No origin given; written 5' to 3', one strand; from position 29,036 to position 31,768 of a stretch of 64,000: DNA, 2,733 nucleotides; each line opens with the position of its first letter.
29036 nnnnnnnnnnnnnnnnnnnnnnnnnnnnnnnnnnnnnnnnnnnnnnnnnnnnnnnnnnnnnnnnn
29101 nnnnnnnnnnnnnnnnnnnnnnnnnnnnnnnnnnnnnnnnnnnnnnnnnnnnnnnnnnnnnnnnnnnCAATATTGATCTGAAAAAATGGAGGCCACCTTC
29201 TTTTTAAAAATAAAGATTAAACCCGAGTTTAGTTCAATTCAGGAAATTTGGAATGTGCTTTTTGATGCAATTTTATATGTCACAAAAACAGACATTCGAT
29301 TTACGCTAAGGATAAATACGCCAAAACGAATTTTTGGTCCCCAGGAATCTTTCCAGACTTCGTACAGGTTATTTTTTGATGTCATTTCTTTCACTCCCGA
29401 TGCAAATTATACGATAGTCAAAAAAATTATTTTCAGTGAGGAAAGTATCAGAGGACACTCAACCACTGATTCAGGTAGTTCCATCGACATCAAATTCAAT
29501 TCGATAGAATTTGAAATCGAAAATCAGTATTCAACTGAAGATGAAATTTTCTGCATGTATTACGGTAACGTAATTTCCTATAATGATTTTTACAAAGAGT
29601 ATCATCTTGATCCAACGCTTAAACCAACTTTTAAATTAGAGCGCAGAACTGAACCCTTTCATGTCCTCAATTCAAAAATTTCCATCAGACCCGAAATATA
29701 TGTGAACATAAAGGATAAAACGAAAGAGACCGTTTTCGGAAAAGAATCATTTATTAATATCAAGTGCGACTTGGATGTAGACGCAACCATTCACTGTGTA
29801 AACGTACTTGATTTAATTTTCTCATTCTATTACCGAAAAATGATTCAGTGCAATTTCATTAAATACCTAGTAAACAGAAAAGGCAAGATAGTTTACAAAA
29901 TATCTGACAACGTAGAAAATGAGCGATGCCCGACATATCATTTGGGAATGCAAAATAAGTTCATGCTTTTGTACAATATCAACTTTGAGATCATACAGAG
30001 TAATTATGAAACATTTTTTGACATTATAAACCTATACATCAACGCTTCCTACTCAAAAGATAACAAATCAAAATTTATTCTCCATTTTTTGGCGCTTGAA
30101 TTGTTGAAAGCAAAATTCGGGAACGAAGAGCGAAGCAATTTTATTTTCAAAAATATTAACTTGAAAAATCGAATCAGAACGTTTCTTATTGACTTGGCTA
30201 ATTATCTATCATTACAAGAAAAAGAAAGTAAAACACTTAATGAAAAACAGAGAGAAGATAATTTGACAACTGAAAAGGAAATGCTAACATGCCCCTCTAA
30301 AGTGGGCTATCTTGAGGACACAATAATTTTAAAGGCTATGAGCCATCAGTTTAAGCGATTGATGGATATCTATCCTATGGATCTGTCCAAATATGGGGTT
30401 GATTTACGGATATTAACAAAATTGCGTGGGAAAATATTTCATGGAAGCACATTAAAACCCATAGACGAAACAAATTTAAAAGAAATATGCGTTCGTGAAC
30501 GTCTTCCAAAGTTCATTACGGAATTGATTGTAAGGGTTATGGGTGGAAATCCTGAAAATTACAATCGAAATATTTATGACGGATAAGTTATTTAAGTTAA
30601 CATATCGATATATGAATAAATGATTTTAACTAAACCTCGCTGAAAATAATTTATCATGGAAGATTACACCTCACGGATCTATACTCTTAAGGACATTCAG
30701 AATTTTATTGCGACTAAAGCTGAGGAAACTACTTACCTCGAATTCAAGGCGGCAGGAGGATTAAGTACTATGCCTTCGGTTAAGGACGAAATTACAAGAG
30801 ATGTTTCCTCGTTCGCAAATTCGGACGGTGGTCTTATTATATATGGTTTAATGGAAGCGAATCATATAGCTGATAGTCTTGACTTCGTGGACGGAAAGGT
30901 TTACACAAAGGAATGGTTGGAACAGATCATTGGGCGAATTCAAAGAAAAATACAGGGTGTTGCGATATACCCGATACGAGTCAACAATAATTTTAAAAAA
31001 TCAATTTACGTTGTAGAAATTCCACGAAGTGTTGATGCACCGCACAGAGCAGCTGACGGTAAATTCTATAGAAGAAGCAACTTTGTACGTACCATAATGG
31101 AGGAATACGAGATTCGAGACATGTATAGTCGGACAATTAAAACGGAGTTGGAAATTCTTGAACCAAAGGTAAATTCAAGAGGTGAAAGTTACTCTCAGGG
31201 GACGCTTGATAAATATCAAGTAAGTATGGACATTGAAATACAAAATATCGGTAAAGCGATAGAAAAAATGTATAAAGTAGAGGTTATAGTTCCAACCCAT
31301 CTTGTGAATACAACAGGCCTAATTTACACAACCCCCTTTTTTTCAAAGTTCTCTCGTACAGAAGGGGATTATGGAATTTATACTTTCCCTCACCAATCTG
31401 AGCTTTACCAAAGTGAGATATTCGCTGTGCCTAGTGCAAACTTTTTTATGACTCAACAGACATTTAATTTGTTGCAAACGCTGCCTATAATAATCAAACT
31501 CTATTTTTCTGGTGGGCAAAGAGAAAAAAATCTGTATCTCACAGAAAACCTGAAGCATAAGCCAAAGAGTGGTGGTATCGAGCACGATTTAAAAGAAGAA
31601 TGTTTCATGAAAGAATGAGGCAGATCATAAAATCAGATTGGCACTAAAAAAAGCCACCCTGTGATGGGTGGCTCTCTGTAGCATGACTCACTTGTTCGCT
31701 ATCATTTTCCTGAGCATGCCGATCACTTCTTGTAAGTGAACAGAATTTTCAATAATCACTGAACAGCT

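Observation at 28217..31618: TIR / 466-aa unknown / AlbA_2 (Schlafen-like) three-gene cassette bracketed by direct repeats; candidate undescribed defence system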

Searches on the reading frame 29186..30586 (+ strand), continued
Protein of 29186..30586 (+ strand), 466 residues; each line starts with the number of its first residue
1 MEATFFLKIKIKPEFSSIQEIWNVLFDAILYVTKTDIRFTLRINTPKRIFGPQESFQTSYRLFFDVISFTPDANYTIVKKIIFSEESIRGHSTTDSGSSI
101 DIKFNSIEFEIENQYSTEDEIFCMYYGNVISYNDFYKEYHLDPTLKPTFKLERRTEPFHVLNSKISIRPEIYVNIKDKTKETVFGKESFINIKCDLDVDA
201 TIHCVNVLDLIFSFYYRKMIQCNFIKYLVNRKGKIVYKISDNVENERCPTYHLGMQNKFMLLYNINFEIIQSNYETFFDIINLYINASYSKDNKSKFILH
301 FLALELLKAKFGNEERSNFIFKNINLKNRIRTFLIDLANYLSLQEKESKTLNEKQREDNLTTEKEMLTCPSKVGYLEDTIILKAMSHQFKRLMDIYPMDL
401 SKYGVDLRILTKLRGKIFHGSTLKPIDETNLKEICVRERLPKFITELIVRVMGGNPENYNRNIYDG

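Call 111: fold_search(model_id=the predicted structure, library=pdb)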
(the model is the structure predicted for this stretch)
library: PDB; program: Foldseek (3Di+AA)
matches with E <= 10: 822; with E <= 0.001: 0
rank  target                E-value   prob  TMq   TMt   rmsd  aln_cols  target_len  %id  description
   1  8zfk_A                6.6e-03  0.14  0.09  0.10  31.0       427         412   10  Caenorhabditis elegans ACR-23 in betaine and monepantel bound state (released 2024-07-31)
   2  9gu0_E                9.0e-03  0.11  0.09  0.10  31.6       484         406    9  Human adult muscle nAChR in resting state in detergent with alpha-bungarotoxin (released 2025-05-14)
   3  8fe1_A                1.5e-02  0.11  0.09  0.11  27.3       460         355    8  Alpha1/BetaB Heteromeric Glycine Receptor in 1 mM Glycine 20 uM Ivermectin State (released 2023-03-22)
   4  6y5b_C                1.5e-02  0.11  0.10  0.11  24.1       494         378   10  5-HT3A receptor in Salipro (apo, asymmetric) (released 2020-12-23)
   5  9dmg_B                1.6e-02  0.08  0.08  0.09  30.4       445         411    7  Human muscle nAChR apo state (released 2025-04-09)
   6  8yun_D                1.7e-02  0.95  0.15  0.35   8.0       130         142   14  The crystal structure of HNBP001-HCP (released 2025-07-02)
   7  4tv4_A                1.8e-02  0.90  0.14  0.32   8.4       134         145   16  Crystal structure of a Putative uncharacterized protein from Burkholderia pseudomallei (released 2014-07-30)
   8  9eqg_B                1.9e-02  0.08  0.08  0.09  21.9       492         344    8  CryoEM structure of human full-length alpha1beta3gamma2L GABA(A)R in complex with GABA and puerarin (released 2024-09-18)
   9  8ut1_A                1.9e-02  0.07  0.08  0.09  31.3       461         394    9  Alpha7-nicotinic acetylcholine receptor bound to epibatidine (released 2024-02-21)
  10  9rt2_N1               2.0e-02  0.15  0.07  0.11  28.8       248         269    8  NetF - ANTXR2 structure (C4) (released 2026-02-18)
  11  9lh5_A                2.1e-02  0.08  0.08  0.09  31.6       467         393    7  human alpha 7 nicotinic acetylcholine receptor in complex with L-nicotine (open state) (released 2025-09-10)
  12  8zrn_C                2.2e-02  0.08  0.08  0.10  31.6       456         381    8  Structure of abt (released 2025-04-30)
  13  3jad_A                2.4e-02  0.12  0.09  0.12  25.9       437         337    9  Structure of alpha-1 glycine receptor by single particle electron cryo-microscopy, strychnine-bound state (released 2015-09-09)
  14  6y5a_A                2.4e-02  0.06  0.08  0.09  29.5       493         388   10  Serotonin-bound 5-HT3A receptor in Salipro (released 2020-12-23)
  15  9y7w_C                2.5e-02  0.11  0.09  0.11  26.5       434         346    9  Homomeric Glycine Receptor alpha2 with 1 mM Glycine in an Open State (released 2026-03-18)
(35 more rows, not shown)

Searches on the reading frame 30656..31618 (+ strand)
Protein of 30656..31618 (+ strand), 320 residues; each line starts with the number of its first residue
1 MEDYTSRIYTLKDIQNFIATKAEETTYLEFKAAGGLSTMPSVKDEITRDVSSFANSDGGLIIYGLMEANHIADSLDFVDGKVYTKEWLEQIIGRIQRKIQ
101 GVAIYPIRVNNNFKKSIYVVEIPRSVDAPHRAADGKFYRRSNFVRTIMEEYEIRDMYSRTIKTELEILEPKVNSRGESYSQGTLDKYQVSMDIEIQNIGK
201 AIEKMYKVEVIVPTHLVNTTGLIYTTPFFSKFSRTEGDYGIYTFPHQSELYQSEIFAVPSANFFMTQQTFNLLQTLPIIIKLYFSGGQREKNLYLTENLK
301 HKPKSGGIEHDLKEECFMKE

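Call 3: search_protein_families(library=pfam, proteins=[window:30656-31618:+], max_evalue=0.1)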
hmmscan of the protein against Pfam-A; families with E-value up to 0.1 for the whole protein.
window:30656-31618:+ (320 aa): 2 families
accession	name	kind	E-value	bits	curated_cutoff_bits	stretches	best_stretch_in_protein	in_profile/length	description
PF04326.19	SLFN_AlbA_2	-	2.2e-11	44.7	25.3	1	24-141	1-110/118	Schlafen, AlbA_2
PF16012.10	DUF4780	-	0.049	13.6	24.5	1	84-129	68-112/176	Domain of unknown function (DUF4780)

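Call 4: search_protein_families(library=padloc, proteins=[window:30656-31618:+], max_evalue=0.1)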
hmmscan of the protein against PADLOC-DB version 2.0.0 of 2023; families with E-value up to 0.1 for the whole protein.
window:30656-31618:+ (320 aa): 0 families

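Call 33: find_homologous_proteins(query=window:30656-31615:+, max_evalue=0.001)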
Query window:30656-31615:+ (320 aa): 204 proteins with E <= 0.001 among 804 candidates; the best 120 are listed.
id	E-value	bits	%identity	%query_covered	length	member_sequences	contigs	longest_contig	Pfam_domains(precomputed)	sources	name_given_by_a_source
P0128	8.9e-210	713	100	100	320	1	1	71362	PF04326.20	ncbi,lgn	-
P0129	5.5e-79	283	45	95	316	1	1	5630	PF04326.20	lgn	-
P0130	2.7e-75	271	46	95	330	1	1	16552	PF04326.20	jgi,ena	-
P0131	5.3e-73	264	44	98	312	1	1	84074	PF04326.20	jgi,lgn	jgi:hypothetical protein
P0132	4.3e-72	261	44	94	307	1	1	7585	PF04326.20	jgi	jgi:hypothetical protein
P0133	4.7e-72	261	44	95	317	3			PF04326.20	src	-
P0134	8.1e-72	260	44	95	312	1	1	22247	PF04326.20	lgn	-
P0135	7.1e-70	254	44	97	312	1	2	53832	PF04326.20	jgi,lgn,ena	-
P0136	1.2e-68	249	42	97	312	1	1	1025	PF04326.20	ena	-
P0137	1.6e-68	249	42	95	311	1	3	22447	PF04326.20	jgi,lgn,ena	jgi:hypothetical protein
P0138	7.4e-67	244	43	93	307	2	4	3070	PF04326.20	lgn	-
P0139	9.3e-66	240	43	96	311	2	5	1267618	PF04326.20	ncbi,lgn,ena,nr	ncbi:MAG: ATP-binding protein [Bacteroidetes bacterium]|nr:ATP-binding protein [Bacteroidota bacteri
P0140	6.7e-65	237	43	91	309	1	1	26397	PF04326.20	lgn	-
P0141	2.7e-64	235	42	91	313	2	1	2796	PF04326.20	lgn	-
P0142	5.1e-64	234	42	93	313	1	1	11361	PF04326.20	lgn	-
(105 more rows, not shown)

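Call 36: find_encoding_contigs(protein=P0131, flank=6000, max_places=3)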
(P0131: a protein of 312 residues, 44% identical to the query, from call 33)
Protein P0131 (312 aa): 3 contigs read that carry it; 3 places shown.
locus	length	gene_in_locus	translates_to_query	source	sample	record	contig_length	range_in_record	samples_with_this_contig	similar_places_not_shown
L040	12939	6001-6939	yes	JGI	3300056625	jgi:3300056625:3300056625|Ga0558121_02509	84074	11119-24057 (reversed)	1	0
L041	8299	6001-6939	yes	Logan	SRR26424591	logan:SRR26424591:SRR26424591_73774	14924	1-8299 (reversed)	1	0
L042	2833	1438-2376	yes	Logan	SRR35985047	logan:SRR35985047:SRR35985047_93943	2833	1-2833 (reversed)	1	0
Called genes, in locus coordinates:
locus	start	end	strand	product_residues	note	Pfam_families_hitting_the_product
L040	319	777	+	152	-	-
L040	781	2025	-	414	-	-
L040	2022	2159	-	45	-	-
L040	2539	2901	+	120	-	-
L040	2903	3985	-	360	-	-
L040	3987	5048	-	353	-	-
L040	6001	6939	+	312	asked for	PF04326:SLFN_AlbA_2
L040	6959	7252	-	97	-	-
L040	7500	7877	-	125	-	-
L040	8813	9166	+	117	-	-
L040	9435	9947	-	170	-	-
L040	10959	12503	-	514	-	-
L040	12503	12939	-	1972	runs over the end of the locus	PF13573:SprB, PF18962:Por_Secre_tail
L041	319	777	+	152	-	-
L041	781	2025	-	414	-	-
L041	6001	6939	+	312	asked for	PF04326:SLFN_AlbA_2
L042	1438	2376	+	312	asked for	PF04326:SLFN_AlbA_2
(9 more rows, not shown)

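Call 37: find_encoding_contigs(protein=P0139, flank=6000, max_places=3)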
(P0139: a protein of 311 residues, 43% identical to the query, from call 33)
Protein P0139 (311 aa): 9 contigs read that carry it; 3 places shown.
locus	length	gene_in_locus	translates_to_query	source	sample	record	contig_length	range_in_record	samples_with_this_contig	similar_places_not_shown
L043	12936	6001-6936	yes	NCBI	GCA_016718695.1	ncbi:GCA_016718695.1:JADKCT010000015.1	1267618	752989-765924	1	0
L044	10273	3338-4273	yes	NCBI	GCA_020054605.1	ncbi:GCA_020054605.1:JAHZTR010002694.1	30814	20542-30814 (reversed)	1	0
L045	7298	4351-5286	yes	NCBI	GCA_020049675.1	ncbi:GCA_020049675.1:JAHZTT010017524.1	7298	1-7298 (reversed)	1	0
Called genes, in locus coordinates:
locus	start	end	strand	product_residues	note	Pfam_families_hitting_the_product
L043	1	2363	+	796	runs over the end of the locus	PF11617:Cu-binding_MopE, PF18962:Por_Secre_tail (weak)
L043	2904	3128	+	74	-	-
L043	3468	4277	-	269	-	PF08867:FRG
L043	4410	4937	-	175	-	PF13676:TIR_2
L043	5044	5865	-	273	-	PF07894:SACK1 (faint), PF13091:PLDc_2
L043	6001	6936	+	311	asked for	PF04326:SLFN_AlbA_2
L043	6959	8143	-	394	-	PF10412:TrwB_AAD_bind (faint), PF12696:TraG-D_C (weak)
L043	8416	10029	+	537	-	PF00239:Resolvase, PF07508:Recombinase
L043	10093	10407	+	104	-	PF01381:HTH_3 (weak)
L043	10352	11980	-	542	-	PF02463:SMC_N, PF13175:AAA_15, PF13476:AAA_23 (weak), PF13304:AAA_21, PF13175:AAA_15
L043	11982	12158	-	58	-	-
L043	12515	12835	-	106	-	-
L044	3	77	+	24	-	?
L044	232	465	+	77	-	-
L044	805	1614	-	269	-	PF08867:FRG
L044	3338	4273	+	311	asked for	PF04326:SLFN_AlbA_2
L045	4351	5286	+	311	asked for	PF04326:SLFN_AlbA_2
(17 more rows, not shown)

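Call 42: search_protein_families(library=ncbifam, proteins=[window:30656-31615:+], max_evalue=0.01)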
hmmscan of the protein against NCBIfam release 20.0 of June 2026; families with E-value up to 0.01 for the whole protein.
window:30656-31615:+ (320 aa): 0 families

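Call 59: search_solved_structures(query=window:30656-31615:+, max_evalue=1, show_alignments=2)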
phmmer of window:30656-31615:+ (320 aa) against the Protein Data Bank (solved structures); distinct sequences matched with E-value up to 1: 11.
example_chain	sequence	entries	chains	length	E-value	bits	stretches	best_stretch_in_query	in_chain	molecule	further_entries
7cux_A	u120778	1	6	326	0.1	14.9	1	10-67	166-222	Schlafen family member 5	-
7q3z_B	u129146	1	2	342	0.11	14.8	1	10-67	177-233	Schlafen family member 5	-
6rr9_A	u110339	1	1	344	0.11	14.8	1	10-67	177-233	Schlafen family member 5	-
9ylu_A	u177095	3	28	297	0.13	14.6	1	44-173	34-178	CbCash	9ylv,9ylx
7ppj_A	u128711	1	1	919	0.13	14.5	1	11-67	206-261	Schlafen family member 5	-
9nyy_A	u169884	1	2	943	0.14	14.5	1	23-67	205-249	Protein SLFN14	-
7lrc_A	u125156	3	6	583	0.18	14.1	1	23-71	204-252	Schlafen family member 12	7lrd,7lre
7eg0_B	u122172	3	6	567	0.23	13.7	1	23-71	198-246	Schlafen family member 12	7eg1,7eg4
4v7h_BT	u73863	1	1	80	0.87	11.9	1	178-221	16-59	60S ribosomal protein L25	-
9jr9_A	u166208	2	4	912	0.9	11.8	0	23-67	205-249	Protein SLFN14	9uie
4v4b_BT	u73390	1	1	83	0.95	11.7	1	178-221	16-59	60S ribosomal protein L25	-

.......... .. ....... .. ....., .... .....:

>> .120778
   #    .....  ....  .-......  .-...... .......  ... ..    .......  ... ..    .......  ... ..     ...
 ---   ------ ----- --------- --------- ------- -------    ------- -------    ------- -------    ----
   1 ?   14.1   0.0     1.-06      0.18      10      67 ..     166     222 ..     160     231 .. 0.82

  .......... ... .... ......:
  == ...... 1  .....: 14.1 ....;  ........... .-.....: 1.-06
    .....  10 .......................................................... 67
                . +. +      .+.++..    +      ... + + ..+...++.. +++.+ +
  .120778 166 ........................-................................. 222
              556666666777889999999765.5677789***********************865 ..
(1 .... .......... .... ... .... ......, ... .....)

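Call 69: find_related_loci(query=A5, collection=viral_contigs, flank=6000)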
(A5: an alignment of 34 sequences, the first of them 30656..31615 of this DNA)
Query A5 (320 aa) in viral_contigs; peptide patterns used: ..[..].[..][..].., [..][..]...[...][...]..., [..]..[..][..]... (x = any residue, [..] = any of these).
125 stretches matched a pattern; 21 encode a relative of the query (tblastn E <= 1e-3); 21 distinct loci.
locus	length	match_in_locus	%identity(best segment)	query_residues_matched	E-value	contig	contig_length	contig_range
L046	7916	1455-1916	47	9-159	5e-39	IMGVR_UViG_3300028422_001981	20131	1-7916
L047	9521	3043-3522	46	9-166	2e-37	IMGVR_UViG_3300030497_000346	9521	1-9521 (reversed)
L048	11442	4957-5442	42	9-168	3e-37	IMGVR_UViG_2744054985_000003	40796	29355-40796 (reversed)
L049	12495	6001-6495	44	9-173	1e-36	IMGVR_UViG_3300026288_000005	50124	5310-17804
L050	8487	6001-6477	43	13-168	1e-35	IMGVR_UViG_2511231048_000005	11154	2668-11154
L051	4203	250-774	41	9-181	4e-35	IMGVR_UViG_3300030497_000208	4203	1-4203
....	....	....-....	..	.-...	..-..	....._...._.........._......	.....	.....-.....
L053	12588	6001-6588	37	14-218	2e-32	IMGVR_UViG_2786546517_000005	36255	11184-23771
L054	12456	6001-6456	41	10-161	1e-28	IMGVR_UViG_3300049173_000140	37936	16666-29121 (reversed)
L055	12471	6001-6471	41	10-165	2e-27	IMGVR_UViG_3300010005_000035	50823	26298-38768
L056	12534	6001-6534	36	7-183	6e-26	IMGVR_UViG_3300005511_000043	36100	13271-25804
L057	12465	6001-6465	36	13-165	2e-22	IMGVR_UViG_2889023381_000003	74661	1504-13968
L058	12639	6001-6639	26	9-222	2e-14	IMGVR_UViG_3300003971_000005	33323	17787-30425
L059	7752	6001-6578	35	7-189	3e-21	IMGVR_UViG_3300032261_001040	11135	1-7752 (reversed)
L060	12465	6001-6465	29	10-155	9e-11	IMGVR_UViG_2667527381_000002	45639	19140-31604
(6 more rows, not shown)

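Call 100: search_solved_structures(query=A5, max_evalue=0.01, show_alignments=4)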
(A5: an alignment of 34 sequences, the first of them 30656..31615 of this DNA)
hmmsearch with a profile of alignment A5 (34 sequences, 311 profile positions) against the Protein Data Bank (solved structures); distinct sequences matched with E-value up to 0.01: 11.
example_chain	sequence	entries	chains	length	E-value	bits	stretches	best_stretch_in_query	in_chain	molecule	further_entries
5yd0_A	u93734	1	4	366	1.2e-06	31.3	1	23-71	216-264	Schlafen 8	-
7cux_A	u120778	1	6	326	3.2e-06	29.9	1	9-69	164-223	Schlafen family member 5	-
7q3z_B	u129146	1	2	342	3.6e-06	29.7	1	9-69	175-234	Schlafen family member 5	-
6rr9_A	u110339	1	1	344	3.7e-06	29.7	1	9-69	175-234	Schlafen family member 5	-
7lrc_A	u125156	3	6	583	2.3e-05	27.1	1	23-71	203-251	Schlafen family member 12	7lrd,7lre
7eg0_B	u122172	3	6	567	2.7e-05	26.9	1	23-71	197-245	Schlafen family member 12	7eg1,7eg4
7ppj_A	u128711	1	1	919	3.8e-05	26.4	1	9-69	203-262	Schlafen family member 5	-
9nyy_A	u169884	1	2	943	4.6e-05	26.1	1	6-72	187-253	Protein SLFN14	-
9jr9_A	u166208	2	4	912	0.00045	22.8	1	6-72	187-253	Protein SLFN14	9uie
7fex_A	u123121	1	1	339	0.003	20.2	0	25-73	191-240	SLFN11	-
9jn9_A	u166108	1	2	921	0.0084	18.7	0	10-72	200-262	Protein SLFN14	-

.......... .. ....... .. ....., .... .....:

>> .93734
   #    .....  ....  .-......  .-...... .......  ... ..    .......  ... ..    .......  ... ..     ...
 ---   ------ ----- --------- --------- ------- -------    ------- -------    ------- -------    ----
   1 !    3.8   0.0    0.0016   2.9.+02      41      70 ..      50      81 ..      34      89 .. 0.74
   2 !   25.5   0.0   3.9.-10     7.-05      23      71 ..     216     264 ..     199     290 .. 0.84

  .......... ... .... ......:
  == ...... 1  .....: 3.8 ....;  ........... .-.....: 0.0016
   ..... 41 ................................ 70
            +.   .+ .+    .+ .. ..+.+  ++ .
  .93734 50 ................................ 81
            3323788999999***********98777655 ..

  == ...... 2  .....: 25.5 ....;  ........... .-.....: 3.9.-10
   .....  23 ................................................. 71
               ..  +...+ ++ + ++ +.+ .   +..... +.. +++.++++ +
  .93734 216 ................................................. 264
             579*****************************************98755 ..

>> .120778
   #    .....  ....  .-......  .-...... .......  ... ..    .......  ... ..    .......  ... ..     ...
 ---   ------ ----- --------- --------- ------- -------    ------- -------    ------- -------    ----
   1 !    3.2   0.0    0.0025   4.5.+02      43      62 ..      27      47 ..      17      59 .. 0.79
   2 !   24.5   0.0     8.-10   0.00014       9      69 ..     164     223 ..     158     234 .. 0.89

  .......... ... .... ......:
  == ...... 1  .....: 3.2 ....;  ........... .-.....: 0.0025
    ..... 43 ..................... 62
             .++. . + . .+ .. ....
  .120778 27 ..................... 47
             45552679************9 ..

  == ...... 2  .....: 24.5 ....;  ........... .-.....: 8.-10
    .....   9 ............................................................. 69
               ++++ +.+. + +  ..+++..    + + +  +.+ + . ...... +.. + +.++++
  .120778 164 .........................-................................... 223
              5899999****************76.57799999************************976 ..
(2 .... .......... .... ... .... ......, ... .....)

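Call 104: search_protein_families(library=padloc, alignment_id=A5, max_evalue=0.001)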
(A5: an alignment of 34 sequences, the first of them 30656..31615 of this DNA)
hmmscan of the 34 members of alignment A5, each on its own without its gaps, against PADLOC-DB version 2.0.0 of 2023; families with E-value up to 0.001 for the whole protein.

A. member 1, window:30656-31615:+ (320 aa): 0 families

B. families by the number of members that match (of 34 scanned): 1 family
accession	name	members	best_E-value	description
PDLC02394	pAgo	1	0.00011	-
